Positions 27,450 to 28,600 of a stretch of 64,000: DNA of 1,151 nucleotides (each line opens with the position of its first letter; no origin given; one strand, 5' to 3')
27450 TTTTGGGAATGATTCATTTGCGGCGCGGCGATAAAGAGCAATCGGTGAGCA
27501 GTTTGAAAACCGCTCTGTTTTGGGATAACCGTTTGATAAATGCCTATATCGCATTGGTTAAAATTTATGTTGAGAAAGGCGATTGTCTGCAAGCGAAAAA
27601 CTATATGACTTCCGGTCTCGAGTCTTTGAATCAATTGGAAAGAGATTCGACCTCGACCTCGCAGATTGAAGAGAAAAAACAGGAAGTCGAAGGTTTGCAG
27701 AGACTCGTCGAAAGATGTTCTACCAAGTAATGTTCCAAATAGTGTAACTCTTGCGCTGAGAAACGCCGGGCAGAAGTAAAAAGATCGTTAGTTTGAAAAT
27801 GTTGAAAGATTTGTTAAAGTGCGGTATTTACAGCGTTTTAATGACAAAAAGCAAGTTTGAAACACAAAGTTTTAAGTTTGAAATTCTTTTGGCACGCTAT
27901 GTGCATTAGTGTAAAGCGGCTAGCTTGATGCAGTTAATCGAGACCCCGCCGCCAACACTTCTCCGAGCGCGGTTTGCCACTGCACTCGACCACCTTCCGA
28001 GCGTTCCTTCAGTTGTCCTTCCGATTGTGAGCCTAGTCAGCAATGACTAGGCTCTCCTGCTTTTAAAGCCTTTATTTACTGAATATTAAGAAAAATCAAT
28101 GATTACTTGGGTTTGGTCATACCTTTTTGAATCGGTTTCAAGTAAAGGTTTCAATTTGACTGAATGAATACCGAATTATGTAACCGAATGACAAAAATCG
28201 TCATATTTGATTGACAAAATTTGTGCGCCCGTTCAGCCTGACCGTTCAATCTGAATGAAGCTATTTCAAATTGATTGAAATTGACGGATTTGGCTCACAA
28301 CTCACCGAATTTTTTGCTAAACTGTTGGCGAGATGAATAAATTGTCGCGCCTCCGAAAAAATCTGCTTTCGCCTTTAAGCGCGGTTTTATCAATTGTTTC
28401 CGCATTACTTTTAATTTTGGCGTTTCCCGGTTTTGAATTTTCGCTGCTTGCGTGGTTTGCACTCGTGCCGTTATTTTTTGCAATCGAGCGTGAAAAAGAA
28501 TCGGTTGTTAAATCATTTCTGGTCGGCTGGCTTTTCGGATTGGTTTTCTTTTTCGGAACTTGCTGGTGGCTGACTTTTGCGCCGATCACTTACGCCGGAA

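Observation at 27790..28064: Orphan sigma54-dependent transcript: candidate small RNA with CU-rich (anti-Shine-Dalgarno-like) motifs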

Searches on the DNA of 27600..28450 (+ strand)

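Call 4: search_rna_families(source=window, start=27600, end=28450, threshold=evalue, max_evalue=10, show_alignments=3)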
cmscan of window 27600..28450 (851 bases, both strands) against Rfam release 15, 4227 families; matches with E-value up to 10: 6.
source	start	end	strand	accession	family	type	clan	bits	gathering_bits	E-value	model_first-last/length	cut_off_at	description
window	28082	28218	+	RF01864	plasmodium_snoR21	Gene; snRNA; snoRNA; CD-box;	-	20.3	90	9.9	1-145/145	no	small nucleolar RNA snoR21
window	28249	28334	+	RF01588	snoR13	Gene; snRNA; snoRNA; CD-box;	-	19.1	60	6.5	1-105/105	no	small nucleolar RNA snoR13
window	28311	28361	+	RF02062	STnc361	Gene; sRNA;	-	18.8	80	4.5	1-150/150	no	Salmonella enterica sRNA STnc361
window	28023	28122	-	RF00263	SNORA68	Gene; snRNA; snoRNA; HACA-box;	-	18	43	1.2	1-133/133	no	Small nucleolar RNA SNORA68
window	28263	28326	-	RF01730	Termite-leu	Cis-reg;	-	13.5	51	9.1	1-78/78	no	Termite-leu RNA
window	27868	27944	+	RF00653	mir-22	Gene; miRNA;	-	13.3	48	8.8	1-84/84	no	mir-22 microRNA precursor family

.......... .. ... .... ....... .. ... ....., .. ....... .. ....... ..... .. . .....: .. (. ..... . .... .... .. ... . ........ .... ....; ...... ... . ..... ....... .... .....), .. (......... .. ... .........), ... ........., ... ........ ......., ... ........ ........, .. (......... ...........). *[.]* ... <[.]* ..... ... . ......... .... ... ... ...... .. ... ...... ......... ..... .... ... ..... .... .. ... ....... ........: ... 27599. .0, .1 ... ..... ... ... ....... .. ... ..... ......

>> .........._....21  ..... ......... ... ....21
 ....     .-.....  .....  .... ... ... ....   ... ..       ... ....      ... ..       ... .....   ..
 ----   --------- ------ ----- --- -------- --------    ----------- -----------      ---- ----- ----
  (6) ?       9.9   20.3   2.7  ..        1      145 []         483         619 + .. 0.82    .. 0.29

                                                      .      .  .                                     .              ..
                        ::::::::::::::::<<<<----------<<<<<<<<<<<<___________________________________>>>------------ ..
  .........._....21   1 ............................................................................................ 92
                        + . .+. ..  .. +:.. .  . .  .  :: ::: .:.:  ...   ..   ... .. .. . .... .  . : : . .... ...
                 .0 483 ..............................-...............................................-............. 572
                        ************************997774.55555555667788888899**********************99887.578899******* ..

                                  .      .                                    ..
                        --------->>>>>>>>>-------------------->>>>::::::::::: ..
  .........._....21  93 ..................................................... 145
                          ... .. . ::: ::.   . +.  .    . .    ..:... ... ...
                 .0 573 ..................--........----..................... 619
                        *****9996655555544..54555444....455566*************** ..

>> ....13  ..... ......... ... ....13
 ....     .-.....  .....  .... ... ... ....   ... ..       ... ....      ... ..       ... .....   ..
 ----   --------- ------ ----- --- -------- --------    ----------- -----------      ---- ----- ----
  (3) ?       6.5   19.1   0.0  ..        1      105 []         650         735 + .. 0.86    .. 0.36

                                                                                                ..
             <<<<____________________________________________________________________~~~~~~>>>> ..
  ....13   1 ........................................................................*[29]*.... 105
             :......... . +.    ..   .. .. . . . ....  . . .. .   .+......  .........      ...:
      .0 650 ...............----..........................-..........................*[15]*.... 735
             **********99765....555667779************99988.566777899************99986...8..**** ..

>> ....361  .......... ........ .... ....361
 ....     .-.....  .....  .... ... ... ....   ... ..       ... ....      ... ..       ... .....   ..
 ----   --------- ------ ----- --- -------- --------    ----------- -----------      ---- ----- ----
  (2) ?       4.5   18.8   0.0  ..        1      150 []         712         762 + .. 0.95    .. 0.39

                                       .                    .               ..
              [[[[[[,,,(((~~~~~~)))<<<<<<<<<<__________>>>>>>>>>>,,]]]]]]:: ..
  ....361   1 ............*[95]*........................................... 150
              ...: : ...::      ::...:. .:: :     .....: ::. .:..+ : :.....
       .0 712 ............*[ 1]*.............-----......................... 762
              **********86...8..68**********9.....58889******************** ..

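Call 22: build_rna_model(alignment_id=A1, structure=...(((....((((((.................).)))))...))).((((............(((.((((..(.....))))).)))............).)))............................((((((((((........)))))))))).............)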
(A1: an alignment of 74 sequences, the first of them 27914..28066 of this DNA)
Model R1 built from alignment A1 (74 sequences, 174 columns); structure: as given.
model positions 153; base pairs 31; branch points 2; effective number of sequences 1.58; information 0.59 bits per position. Calibrated on 0.2 Mb of random sequence (short: E-values are rough).
structure used (alignment columns):
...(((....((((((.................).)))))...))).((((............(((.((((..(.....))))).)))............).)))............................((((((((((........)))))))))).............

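Call 23: search_with_rna_model(model_id=R1, source=window, max_evalue=10)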
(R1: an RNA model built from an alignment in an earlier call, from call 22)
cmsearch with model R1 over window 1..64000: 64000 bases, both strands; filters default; matches with E-value up to 10: 2.
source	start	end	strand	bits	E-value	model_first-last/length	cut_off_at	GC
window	27914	28066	+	179.4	2.3e-56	1-153/153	no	0.55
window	22481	22522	+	10.3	0.057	41-85/153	no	0.48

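Call 25: search_with_rna_model(model_id=R1, sources=[L081, L082, L083, L084, L085, L086, L087, L088, L089, L090, L091, L092, L093, L094, L095, L096, L097, L098, L099, L100, L101, L102, L103, L104, L105, L106, L107, L108, L109, L110, L111, L112, L113, L114, L115, L116, L117, L118, L119, L120, L121, L122, L123, L124, L125, L126, L127, L128, L129, L130, L131, L132, L133, L134, L135, L136, L137, L138, L139, L140, L141, L142, L143, L144, L145, L146, L147, L148, L149, L150, L151, L152, L153, L154, L155, L156, L157, L158, L159, L160], max_evalue=0.01)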
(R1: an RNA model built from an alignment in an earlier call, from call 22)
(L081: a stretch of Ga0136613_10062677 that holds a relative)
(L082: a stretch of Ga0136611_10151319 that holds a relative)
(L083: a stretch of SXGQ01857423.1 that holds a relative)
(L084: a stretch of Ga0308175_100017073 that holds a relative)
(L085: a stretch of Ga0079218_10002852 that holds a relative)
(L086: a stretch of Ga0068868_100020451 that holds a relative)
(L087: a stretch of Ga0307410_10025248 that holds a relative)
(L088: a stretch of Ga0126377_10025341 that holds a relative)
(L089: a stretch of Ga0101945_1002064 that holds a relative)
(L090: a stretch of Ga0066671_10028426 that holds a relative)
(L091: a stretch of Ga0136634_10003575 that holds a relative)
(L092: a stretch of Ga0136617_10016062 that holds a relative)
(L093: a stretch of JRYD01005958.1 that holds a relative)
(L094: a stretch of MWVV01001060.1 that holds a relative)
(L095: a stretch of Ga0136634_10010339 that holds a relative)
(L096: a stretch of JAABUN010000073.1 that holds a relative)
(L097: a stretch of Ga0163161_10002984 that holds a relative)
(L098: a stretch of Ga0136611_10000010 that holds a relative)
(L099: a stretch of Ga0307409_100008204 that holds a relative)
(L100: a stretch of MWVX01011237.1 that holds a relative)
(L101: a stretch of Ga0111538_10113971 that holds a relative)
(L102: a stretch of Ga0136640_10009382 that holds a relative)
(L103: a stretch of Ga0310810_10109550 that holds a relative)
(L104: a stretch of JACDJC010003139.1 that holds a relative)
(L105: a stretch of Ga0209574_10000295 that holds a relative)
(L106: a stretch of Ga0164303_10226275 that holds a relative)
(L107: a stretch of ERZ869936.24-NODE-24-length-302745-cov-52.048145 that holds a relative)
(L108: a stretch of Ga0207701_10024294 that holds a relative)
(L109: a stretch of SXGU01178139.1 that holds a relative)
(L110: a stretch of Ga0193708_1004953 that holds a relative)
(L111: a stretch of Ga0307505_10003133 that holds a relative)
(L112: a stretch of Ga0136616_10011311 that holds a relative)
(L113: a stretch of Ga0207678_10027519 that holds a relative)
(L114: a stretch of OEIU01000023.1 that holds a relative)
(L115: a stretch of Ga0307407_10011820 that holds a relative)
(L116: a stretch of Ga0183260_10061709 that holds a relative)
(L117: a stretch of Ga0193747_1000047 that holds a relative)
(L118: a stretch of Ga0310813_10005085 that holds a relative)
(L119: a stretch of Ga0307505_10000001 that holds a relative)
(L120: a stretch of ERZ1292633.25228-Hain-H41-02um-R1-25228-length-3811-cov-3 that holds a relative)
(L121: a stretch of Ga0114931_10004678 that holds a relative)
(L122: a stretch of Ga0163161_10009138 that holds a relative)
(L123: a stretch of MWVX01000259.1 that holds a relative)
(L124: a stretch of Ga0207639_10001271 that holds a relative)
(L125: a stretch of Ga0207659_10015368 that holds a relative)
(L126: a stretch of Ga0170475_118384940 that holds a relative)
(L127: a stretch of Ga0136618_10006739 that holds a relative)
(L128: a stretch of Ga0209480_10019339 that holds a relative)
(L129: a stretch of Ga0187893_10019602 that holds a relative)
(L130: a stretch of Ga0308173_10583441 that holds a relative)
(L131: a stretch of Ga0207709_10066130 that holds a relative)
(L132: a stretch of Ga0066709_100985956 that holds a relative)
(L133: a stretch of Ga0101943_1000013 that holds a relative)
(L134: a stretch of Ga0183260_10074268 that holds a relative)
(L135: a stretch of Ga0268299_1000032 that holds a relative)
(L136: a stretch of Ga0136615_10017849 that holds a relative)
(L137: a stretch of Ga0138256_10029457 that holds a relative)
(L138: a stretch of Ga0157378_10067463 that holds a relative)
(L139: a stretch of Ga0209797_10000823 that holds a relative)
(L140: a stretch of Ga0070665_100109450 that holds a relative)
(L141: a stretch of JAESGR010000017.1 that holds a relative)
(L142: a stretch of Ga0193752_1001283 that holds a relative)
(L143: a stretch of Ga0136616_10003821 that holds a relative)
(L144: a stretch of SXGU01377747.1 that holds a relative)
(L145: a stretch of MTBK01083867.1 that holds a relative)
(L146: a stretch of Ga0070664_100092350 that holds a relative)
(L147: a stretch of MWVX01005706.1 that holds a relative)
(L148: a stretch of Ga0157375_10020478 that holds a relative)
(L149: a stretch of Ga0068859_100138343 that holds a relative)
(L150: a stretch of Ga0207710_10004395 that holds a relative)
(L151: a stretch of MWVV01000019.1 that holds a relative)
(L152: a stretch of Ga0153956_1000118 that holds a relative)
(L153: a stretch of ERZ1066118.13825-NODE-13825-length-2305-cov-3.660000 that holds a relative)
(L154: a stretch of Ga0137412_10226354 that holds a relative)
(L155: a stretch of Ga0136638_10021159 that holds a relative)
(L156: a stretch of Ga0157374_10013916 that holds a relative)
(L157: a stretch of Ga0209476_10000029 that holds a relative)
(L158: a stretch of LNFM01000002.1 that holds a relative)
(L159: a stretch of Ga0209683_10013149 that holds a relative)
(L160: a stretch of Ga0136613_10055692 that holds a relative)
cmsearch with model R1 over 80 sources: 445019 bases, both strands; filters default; matches with E-value up to 0.01: 82.
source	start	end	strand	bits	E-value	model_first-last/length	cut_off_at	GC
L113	1964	2116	+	185.7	1.4e-57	1-153/153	no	0.54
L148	2687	2839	-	182.5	1.6e-56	1-153/153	no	0.54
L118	3811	3963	-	181.9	2.5e-56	1-153/153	no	0.54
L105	2860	3012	+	180.8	5.3e-56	1-153/153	no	0.54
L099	2384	2536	+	179.5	1.4e-55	1-153/153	no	0.54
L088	3287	3438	-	176.3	1.6e-54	1-153/153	no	0.52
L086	4354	4505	+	175.8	2.2e-54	1-153/153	no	0.52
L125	1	150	+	175.7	2.4e-54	4-153/153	5'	0.53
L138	2634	2786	-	174.3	7e-54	1-153/153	no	0.53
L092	834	987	+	173.3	1.4e-53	1-153/153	no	0.47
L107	56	206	-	173.1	1.6e-53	1-153/153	no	0.52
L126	2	154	-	172.5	2.6e-53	1-153/153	no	0.54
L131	1954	2105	-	172.1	3.4e-53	1-153/153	no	0.55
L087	2510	2662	+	170.8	9.1e-53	1-153/153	no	0.56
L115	3876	4028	+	170.8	9.1e-53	1-153/153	no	0.56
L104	11858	12009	+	170.6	1.1e-52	1-153/153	no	0.55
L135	1602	1753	-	170.6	1.1e-52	1-153/153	no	0.55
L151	2532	2684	-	170.5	1.1e-52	1-153/153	no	0.45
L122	1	151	+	170.2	1.5e-52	2-153/153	5'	0.52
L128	435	587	+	169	3.4e-52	1-153/153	no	0.49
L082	68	220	+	168.8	4.1e-52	1-153/153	no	0.53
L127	301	453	+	168.6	4.8e-52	1-153/153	no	0.5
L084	4560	4710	+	168.5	5.2e-52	1-153/153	no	0.54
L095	40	192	+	167.6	1e-51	1-153/153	no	0.53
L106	298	449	-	167.1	1.4e-51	1-153/153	no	0.53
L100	2332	2483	+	167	1.5e-51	1-153/153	no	0.5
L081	38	189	+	165.6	4.3e-51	1-153/153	no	0.5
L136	2021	2175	+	165.4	5e-51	1-153/153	no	0.48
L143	4616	4770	+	165.4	5e-51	1-153/153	no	0.48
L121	5911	6061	-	165.2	5.6e-51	1-153/153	no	0.5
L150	3014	3164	-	164.9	7.4e-51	1-153/153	no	0.54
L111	757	906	+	164.7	8.3e-51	1-153/153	no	0.57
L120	3317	3468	+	164.6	9.1e-51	1-153/153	no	0.51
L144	779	932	-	164.4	1.1e-50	1-153/153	no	0.49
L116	2389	2539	+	163.9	1.6e-50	1-153/153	no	0.53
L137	3719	3870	+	163.3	2.4e-50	1-153/153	no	0.53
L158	4472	4620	+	161.7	7.7e-50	1-153/153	no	0.56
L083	4269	4417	-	161.4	9.8e-50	1-153/153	no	0.55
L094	2189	2341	+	161.4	9.9e-50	1-153/153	no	0.5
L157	4308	4457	+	161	1.3e-49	1-153/153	no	0.52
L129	8157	8307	-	160.8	1.5e-49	1-153/153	no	0.57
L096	1047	1198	+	159.2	4.9e-49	1-153/153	no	0.49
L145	5372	5522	+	159.1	5.3e-49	1-153/153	no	0.58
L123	435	587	-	158.9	5.9e-49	1-153/153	no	0.5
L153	157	310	+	158.4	8.6e-49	1-153/153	no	0.54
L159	522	669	-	158.3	9.4e-49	1-153/153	no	0.52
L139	1004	1152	+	158.2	1e-48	1-153/153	no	0.54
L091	1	143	+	158.1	1.1e-48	11-153/153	5'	0.52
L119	10580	10728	-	157.6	1.6e-48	1-153/153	no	0.54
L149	1692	1843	-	157.3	1.9e-48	1-153/153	no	0.57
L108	3896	4047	+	156.2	4.6e-48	1-153/153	no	0.55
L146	2146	2298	-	155.7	6.5e-48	1-153/153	no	0.5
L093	8287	8439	+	155.6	6.9e-48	1-153/153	no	0.52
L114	10041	10193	+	155.6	6.9e-48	1-153/153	no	0.52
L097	3785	3936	-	154.8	1.3e-47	1-153/153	no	0.57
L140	544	705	+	153.4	3.7e-47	1-153/153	no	0.46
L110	2627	2778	+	153.3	3.8e-47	1-153/153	no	0.57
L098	3387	3536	+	152.8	5.7e-47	1-153/153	no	0.56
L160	29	190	+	152.4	7.5e-47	1-153/153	no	0.43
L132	894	1044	-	152.3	8.2e-47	1-153/153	no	0.54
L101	1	145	+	150.4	3.4e-46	7-153/153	5'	0.54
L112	2228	2380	+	145.1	1.8e-44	1-153/153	no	0.46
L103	636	788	-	144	3.8e-44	1-153/153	no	0.53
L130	225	378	+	143.3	6.6e-44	1-153/153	no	0.58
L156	2407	2560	-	143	8.1e-44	1-153/153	no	0.58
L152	4280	4431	-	142.4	1.2e-43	1-153/153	no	0.53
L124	2511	2662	+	138.6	2e-42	1-153/153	no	0.6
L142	13099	13249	-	137.7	4e-42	1-153/153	no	0.56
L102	1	119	+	129.9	1.3e-39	35-153/153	5'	0.5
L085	1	124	-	129.2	2.3e-39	1-126/153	3'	0.58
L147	1001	1154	+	129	2.5e-39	1-153/153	no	0.51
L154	1014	1165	-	128.7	3.2e-39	1-153/153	no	0.53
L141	528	686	+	119.4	3.2e-36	1-153/153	no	0.46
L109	5231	5385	+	110.9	1.7e-33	1-153/153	no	0.48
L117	5453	5603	+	109.5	4.8e-33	1-153/153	no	0.61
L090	2223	2373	-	107.6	1.9e-32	1-153/153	no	0.63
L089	2058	2209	+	105.7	8.3e-32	1-153/153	no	0.49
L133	3296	3447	-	105.7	8.3e-32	1-153/153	no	0.49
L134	1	100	+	100.3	4.5e-30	52-153/153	5'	0.53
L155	2381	2465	-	83.4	1.2e-24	71-153/153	5'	0.46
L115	3767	3908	-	17.5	0.002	1-153/153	no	0.39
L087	2401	2542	-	15.6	0.0077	1-153/153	no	0.39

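Call 54: search_with_rna_model(model_id=R1, sources=[L004, L007, L008, L011, L022, L036, L051, L059, L063, L074, L128, L120, L154, L197], max_evalue=1)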
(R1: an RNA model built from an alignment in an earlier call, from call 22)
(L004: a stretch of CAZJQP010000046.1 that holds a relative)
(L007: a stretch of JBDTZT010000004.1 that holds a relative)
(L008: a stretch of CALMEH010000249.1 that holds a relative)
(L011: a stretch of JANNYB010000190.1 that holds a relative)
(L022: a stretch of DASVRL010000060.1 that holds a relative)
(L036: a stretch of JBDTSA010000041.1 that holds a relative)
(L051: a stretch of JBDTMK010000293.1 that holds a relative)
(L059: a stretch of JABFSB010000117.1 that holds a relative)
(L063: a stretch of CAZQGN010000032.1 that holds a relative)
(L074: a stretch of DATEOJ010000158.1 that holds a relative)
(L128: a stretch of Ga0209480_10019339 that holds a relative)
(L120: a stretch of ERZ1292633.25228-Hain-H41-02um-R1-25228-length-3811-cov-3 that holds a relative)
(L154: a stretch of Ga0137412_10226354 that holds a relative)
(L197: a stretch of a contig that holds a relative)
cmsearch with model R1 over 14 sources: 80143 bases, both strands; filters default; matches with E-value up to 1: 7.
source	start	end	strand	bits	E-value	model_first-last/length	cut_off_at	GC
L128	435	587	+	169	6.1e-53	1-153/153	no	0.49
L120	3317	3468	+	164.6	1.6e-51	1-153/153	no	0.51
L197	6651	6801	-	152.3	1.5e-47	1-153/153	no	0.57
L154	1014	1165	-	128.7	5.8e-40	1-153/153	no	0.53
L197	6964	7111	-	120.9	1.9e-37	1-153/153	no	0.53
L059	1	112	+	112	1.4e-34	40-153/153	5'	0.5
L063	1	67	+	63.9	4.1e-19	85-153/153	5'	0.52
